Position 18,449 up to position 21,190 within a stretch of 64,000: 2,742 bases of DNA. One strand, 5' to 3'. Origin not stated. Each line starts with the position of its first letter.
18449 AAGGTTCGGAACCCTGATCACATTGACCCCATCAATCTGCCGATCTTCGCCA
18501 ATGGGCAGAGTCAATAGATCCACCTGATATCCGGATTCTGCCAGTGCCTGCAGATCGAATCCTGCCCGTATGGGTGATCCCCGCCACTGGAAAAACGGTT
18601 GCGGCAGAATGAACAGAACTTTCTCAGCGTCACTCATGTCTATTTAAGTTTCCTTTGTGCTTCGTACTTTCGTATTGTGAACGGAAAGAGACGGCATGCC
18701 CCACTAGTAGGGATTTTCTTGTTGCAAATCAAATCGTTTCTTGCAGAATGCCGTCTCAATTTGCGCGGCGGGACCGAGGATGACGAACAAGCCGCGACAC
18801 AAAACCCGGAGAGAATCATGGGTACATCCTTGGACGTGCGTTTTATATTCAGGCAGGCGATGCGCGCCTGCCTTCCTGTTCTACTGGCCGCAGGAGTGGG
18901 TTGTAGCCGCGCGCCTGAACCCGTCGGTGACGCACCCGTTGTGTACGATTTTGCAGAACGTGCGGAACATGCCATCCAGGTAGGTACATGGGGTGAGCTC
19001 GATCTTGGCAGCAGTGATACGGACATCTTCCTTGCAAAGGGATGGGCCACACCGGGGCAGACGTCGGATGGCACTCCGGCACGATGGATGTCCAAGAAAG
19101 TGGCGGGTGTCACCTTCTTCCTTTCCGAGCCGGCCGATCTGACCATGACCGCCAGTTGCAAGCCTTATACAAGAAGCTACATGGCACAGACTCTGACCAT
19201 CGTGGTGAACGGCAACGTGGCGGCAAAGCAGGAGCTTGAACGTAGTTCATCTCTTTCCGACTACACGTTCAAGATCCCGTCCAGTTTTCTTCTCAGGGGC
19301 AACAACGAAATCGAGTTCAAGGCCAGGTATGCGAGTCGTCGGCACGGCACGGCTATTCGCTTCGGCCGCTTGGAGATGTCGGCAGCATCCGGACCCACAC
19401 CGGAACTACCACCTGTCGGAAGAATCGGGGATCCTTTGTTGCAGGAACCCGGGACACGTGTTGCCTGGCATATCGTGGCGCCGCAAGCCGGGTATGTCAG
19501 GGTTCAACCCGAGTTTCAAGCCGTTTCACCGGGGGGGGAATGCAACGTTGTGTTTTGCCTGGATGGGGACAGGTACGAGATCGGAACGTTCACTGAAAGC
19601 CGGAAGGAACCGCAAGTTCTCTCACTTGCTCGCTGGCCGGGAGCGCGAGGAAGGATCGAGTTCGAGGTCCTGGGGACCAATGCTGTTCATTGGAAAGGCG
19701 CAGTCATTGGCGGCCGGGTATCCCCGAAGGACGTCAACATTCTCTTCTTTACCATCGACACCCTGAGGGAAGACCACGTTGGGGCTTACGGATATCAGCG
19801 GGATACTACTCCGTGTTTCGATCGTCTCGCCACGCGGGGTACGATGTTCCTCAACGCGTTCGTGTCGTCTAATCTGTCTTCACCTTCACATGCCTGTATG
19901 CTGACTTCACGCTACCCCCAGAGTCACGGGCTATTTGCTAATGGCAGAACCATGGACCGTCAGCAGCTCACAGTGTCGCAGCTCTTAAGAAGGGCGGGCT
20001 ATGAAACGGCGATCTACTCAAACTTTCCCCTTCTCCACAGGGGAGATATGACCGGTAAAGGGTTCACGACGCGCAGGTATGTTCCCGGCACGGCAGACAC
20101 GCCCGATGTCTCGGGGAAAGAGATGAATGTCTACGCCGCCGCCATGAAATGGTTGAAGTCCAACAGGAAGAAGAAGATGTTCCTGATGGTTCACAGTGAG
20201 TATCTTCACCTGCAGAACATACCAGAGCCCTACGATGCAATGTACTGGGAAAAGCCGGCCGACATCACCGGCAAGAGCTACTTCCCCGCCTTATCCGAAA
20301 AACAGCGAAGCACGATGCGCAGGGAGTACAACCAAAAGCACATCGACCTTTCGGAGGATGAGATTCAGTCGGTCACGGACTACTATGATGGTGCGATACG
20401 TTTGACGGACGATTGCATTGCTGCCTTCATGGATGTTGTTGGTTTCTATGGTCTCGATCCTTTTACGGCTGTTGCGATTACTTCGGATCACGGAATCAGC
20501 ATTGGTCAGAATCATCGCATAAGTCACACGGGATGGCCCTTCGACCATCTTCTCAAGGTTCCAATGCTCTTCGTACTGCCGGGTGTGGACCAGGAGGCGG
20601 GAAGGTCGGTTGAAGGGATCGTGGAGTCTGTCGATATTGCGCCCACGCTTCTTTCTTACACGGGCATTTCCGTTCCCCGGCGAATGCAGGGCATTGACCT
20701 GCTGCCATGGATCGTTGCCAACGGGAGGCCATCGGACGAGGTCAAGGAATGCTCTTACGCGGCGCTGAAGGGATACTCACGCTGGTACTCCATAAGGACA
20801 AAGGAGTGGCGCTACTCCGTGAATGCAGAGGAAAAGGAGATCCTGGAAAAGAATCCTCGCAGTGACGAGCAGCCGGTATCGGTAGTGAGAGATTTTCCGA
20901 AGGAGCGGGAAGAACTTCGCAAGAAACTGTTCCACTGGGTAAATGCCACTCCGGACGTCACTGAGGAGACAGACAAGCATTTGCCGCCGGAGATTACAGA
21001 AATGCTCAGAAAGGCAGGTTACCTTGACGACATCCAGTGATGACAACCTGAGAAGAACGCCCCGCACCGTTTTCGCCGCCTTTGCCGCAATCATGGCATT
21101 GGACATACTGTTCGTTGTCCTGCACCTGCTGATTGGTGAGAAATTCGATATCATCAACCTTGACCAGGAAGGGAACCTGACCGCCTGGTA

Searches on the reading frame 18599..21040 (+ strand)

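Call 87: search_protein_families(library=pfam, proteins=[window:18599-21040:+], max_evalue=0.00001)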
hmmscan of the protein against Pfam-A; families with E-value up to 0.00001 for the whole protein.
window:18599-21040:+ (813 aa): 3 families
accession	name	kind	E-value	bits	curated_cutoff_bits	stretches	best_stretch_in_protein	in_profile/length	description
PF00884.28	Sulfatase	-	3.1e-42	145.4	25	1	380-690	2-301/301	Sulfatase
PF01663.27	Phosphodiest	-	2.7e-11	44.1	23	1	382-640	2-228/342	Type I phosphodiesterase / nucleotide pyrophosphatase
PF16347.10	SGSH_C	-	3.1e-11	44.1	29.3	1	646-748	10-118/154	N-sulphoglucosamine sulphohydrolase, C-terminal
